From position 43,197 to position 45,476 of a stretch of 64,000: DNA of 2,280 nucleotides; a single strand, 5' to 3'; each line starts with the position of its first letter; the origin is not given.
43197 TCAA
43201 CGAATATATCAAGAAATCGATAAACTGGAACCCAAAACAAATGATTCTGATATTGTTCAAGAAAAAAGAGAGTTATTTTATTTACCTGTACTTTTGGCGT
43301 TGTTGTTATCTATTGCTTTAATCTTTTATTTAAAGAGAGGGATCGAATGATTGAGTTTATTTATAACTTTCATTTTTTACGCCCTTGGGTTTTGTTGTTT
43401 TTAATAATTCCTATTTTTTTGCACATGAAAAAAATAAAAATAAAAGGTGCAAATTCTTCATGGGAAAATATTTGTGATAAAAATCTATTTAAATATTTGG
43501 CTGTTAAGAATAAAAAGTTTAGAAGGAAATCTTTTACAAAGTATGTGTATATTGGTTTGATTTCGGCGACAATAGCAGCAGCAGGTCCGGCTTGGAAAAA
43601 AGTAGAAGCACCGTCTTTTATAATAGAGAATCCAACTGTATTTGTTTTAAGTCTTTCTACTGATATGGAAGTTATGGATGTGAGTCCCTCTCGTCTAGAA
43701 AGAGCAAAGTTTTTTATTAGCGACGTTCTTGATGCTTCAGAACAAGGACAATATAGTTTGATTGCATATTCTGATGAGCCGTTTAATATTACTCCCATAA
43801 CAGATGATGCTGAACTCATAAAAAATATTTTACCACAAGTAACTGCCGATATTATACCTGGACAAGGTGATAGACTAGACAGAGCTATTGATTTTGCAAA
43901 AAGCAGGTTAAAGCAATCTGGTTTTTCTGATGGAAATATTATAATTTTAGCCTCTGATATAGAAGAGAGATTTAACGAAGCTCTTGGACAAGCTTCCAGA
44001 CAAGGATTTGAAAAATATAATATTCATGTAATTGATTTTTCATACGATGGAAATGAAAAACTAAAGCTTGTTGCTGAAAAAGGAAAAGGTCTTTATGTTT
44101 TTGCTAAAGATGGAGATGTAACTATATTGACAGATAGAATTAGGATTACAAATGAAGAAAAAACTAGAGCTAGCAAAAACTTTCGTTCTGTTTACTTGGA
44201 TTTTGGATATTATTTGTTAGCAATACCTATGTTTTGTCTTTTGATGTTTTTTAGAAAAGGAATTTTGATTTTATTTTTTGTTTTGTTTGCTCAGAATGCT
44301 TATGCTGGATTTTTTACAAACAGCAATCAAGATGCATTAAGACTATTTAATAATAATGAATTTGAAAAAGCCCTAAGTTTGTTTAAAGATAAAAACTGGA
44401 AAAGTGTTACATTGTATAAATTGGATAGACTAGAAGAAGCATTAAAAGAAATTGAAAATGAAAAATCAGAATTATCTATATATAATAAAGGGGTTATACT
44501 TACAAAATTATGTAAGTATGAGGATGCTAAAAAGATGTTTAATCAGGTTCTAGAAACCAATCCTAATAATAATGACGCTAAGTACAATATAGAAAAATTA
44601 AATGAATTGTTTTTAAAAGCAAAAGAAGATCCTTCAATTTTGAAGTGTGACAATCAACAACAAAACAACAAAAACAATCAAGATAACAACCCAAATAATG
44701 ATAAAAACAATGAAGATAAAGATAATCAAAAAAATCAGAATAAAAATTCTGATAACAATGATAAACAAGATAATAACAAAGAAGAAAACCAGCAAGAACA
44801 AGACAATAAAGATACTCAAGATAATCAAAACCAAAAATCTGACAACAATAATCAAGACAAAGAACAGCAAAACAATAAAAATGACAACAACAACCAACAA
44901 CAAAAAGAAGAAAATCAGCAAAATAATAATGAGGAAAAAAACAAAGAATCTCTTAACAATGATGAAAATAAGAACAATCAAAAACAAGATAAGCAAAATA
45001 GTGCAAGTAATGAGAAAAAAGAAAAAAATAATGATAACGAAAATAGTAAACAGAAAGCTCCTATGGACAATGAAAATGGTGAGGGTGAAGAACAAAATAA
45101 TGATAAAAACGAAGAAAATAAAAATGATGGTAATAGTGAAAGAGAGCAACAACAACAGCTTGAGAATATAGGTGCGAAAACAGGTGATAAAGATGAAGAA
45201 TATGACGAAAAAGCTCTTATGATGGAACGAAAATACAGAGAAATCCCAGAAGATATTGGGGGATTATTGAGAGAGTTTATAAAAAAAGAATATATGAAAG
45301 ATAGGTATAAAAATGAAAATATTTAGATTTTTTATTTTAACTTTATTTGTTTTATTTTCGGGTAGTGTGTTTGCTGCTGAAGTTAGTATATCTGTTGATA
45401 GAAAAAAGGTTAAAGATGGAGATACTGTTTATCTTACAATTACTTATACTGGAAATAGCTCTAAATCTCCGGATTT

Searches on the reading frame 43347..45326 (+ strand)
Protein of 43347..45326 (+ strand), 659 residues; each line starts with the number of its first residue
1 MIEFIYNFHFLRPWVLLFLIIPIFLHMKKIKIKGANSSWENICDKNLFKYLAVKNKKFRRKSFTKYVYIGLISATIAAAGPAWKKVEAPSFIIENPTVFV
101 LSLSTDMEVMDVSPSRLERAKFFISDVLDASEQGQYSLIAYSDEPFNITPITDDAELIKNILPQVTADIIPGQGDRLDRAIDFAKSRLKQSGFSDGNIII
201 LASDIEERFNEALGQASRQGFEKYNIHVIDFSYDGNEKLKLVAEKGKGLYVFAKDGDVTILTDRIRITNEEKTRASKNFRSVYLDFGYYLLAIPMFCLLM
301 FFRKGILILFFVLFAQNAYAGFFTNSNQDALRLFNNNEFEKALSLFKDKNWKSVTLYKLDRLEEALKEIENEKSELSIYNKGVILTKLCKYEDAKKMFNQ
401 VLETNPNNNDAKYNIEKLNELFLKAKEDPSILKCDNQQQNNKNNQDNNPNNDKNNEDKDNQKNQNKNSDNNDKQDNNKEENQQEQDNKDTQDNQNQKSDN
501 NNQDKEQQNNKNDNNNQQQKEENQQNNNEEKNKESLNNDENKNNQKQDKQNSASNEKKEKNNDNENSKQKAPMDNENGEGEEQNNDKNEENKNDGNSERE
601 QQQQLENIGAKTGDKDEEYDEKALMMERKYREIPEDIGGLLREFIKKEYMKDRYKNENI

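Call 24: find_encoding_contigs(protein=window:43347-45326:+, flank=10000, max_places=1)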
Protein window:43347-45326:+ (659 aa): 3 contigs read that carry it; 1 place shown.
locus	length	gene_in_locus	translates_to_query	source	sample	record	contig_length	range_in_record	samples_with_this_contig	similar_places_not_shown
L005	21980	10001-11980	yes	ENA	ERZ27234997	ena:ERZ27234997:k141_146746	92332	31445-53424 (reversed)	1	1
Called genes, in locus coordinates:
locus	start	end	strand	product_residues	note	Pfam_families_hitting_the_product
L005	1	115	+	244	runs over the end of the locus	PF01618:MotA_ExbB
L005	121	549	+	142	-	PF02472:ExbD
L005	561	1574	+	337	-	-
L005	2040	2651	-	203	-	PF00486:Trans_reg_C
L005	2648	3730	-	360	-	PF13609:Porin_4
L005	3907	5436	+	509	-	PF01676:Metalloenzyme, PF06415:iPGM_N, PF01663:Phosphodiest (weak)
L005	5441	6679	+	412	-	PF01551:Peptidase_M23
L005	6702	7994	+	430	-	PF22694:CtpB_N-like, PF00595:PDZ, PF13180:PDZ_2, PF17820:PDZ_6, PF03572:Peptidase_S41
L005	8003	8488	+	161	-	PF00293:NUDIX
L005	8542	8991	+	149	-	PF14316:DUF4381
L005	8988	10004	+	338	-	PF00092:VWA, PF13519:VWA_2, PF06707:DUF1194 (weak)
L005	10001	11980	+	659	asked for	PF13519:VWA_2, PF17004:SRP_TPR_like (faint), PF07719:TPR_2 (faint), PF00515:TPR_1 (weak)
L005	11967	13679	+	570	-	PF13584:BatD, PF25607:DUF7939 (weak)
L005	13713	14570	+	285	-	-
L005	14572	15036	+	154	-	PF02367:TsaE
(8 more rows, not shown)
